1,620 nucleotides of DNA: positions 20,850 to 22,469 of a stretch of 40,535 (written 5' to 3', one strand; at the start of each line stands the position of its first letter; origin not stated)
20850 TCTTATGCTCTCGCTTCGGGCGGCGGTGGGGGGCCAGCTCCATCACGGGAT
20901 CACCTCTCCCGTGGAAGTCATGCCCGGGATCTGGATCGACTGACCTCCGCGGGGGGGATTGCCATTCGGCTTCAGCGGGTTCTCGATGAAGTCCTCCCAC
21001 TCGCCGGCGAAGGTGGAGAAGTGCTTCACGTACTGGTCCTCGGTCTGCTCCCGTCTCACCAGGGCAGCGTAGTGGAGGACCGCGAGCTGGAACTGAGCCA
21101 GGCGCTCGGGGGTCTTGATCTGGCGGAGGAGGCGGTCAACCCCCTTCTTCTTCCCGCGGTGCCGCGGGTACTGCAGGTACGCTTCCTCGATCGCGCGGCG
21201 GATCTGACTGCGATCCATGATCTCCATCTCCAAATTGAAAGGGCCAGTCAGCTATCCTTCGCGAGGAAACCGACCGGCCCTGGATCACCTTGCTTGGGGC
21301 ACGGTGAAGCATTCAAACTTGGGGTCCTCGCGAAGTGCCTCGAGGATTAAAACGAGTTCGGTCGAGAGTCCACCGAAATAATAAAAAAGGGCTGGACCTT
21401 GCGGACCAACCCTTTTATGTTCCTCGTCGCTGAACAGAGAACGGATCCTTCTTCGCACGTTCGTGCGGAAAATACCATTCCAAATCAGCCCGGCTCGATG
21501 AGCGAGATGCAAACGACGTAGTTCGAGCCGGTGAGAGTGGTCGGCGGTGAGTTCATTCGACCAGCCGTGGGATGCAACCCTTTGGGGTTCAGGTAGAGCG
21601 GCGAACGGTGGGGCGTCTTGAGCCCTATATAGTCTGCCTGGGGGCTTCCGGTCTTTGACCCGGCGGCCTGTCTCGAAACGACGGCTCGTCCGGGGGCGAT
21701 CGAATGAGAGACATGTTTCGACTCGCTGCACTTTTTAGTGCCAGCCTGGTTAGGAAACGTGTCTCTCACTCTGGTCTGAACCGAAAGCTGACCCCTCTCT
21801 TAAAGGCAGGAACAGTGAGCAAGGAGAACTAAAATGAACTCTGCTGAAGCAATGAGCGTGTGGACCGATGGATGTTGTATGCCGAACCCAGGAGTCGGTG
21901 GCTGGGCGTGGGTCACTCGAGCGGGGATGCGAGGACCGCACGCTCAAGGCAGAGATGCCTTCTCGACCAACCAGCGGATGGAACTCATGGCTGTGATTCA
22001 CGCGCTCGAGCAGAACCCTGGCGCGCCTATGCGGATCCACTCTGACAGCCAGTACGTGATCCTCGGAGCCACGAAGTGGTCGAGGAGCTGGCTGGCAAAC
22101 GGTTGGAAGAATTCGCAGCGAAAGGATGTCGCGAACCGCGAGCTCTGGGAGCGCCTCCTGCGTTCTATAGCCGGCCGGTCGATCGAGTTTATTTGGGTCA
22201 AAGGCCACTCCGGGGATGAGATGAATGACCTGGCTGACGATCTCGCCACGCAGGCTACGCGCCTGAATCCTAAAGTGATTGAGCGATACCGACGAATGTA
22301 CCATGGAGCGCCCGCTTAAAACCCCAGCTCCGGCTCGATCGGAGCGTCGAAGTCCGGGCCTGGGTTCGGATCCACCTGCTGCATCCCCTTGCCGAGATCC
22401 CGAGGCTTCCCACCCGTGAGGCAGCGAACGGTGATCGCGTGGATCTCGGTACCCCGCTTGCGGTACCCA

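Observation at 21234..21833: About 600 bp of structured non-coding DNA ending in a strong terminator: candidate phage ncRNA and/or rnhA leader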

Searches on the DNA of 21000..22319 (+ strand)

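Call 6: search_rna_families(source=window, start=21000, end=22000, threshold=evalue, max_evalue=10, show_alignments=3)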
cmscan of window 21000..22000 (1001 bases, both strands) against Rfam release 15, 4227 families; matches with E-value up to 10: 3.
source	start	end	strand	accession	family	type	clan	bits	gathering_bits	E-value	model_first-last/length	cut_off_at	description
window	21703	21770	+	RF04242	mir-5595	Gene; miRNA;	-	16.2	100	6.5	1-72/72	no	mir-5595 microRNA precursor family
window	21325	21352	+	RF01100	PK-BYV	Cis-reg;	-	15.9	50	2.1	2-29/40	no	3'-terminal pseudoknot in BYV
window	21356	21394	+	RF01100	PK-BYV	Cis-reg;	-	13.9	50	7.3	1-40/40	no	3'-terminal pseudoknot in BYV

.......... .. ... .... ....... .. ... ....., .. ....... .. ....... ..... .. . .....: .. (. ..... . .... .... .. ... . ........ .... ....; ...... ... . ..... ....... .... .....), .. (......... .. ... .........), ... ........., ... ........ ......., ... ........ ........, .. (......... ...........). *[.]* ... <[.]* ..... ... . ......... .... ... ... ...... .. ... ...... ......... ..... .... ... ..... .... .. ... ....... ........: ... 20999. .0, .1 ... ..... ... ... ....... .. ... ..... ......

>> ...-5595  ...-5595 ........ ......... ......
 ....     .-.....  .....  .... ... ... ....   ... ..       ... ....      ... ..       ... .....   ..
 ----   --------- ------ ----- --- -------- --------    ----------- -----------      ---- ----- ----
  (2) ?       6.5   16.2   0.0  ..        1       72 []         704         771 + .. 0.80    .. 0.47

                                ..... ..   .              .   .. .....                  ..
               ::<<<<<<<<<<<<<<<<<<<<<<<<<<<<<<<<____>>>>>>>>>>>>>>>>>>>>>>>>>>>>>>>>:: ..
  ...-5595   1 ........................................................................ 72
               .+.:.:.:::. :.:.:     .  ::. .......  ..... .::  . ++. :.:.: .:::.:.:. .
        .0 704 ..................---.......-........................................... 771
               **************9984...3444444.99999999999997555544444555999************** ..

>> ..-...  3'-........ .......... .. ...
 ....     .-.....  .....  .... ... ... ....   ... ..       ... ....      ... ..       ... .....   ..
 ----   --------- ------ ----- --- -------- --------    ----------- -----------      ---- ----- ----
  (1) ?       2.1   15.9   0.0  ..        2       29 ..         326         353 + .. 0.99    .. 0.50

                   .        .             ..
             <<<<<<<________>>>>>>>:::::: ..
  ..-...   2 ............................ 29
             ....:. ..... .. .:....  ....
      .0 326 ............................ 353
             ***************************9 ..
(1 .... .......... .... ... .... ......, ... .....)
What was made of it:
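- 21702..21771 (+): Near-perfect 70-nt hairpin (18-bp outer stem, inner hairpin 21728-21741), 62 nt upstream of the rnhA ATG. No U-tract follows on either strand, so it is not a terminator. It is a candidate processing or stabilising (RNase III-type) site, or a translational or kinetic control element. A 7-bp alternative pairing exists with 21673-21679. The only weak Rfam look-alikes are miRNA precursors (call 6).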

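Call 9: search_dna_similar(query=window:21200-21850:+, collection=phages, mode=distant)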
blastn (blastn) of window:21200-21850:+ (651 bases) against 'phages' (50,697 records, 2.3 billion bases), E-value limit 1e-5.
No match.

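Call 28: search_rna_families(sources=[L032], threshold=evalue, max_evalue=1)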
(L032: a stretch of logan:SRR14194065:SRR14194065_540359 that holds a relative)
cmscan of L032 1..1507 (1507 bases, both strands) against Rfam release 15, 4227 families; matches with E-value up to 1: 0.
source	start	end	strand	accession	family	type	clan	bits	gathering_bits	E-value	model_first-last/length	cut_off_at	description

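Call 29: search_rna_families(source=L033, start=5300, end=6100, threshold=evalue, max_evalue=1)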
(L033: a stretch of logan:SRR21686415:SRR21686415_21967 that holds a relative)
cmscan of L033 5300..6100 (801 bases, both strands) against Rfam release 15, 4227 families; matches with E-value up to 1: 2.
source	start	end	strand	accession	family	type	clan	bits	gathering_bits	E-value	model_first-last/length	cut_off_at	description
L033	5837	5908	+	RF03643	mir-2056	Gene; miRNA;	-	22.5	100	0.09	1-74/74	no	mir-2056 microRNA precursor family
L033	5842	5903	+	RF04116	MIR9672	Gene; miRNA;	-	20.6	74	0.39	1-120/120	no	MIR9672 microRNA precursor family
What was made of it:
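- Tried and rejected: The gaps of L032 and L033 also have none (calls 28, 29).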

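Call 101: search_dna_similar(query=window:21219-21833:+, collection=plasmids, mode=distant, max_evalue=0.01)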
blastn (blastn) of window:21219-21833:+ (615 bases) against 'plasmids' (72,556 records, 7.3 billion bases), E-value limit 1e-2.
No match.
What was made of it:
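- Tried and rejected: blastn against 50,697 phage records and 72,556 plasmids found nothing (calls 9, 101).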

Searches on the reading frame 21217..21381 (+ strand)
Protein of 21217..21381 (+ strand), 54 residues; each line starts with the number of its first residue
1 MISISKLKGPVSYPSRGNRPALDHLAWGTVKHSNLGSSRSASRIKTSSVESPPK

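Call 8: search_protein_families(library=pfam, proteins=[window:21217-21381:+], max_evalue=0.01)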
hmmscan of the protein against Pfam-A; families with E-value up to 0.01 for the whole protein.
window:21217-21381:+ (54 aa): 0 families

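Call 67: search_protein_families(library=phrogs, proteins=[window:21217-21378:+], max_evalue=0.01)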
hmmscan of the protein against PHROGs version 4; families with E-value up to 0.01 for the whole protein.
window:21217-21378:+ (54 aa): 0 families

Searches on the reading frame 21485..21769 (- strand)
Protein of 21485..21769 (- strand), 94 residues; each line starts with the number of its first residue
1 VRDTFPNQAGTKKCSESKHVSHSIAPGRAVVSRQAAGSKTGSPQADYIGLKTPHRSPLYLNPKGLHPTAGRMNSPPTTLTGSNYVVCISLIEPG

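Call 8: search_protein_families(library=pfam, proteins=[window:21485-21769:-], max_evalue=0.01)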
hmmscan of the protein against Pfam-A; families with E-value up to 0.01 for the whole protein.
window:21485-21769:- (94 aa): 0 families

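Call 67: search_protein_families(library=phrogs, proteins=[window:21488-21769:-], max_evalue=0.01)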
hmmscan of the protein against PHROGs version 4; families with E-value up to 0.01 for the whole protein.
window:21488-21769:- (94 aa): 0 families

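Call 77: search_protein_representatives(protein=window:21488-21769:-)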
Query: 94 residues. Proteins with E-value up to 0.001 (for the whole library): 2; up to 1e-10: 0; up to 1e-30: 0. The best 2 are listed.
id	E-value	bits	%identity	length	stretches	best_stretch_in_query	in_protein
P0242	1.6e-05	41.5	31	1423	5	37-84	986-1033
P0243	3.9e-04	37.1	26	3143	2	37-84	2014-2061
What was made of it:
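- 21219..21833 (.): The whole non-coding gap (615 nt). It lies between the start of the 108-aa initiator-C-domain gene (minus strand) and the start of rnhA (plus strand). No protein-family hits (calls 8, 67, 77).
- Checked: The least bad ORF (94 aa, minus strand) has only two weak hits (E 1.6e-5 and 3.9e-4, several matched stretches, so they look repetitive) to giant proteins among 1.8 billion representatives (call 77).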

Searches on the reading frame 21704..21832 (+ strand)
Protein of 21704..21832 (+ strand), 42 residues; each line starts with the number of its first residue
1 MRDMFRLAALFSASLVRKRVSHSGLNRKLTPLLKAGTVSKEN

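Call 56: search_protein_families(library=phrogs, proteins=[window:21704-21832:+], max_evalue=0.001)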
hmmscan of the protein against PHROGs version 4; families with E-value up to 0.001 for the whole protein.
window:21704-21832:+ (42 aa): 0 families
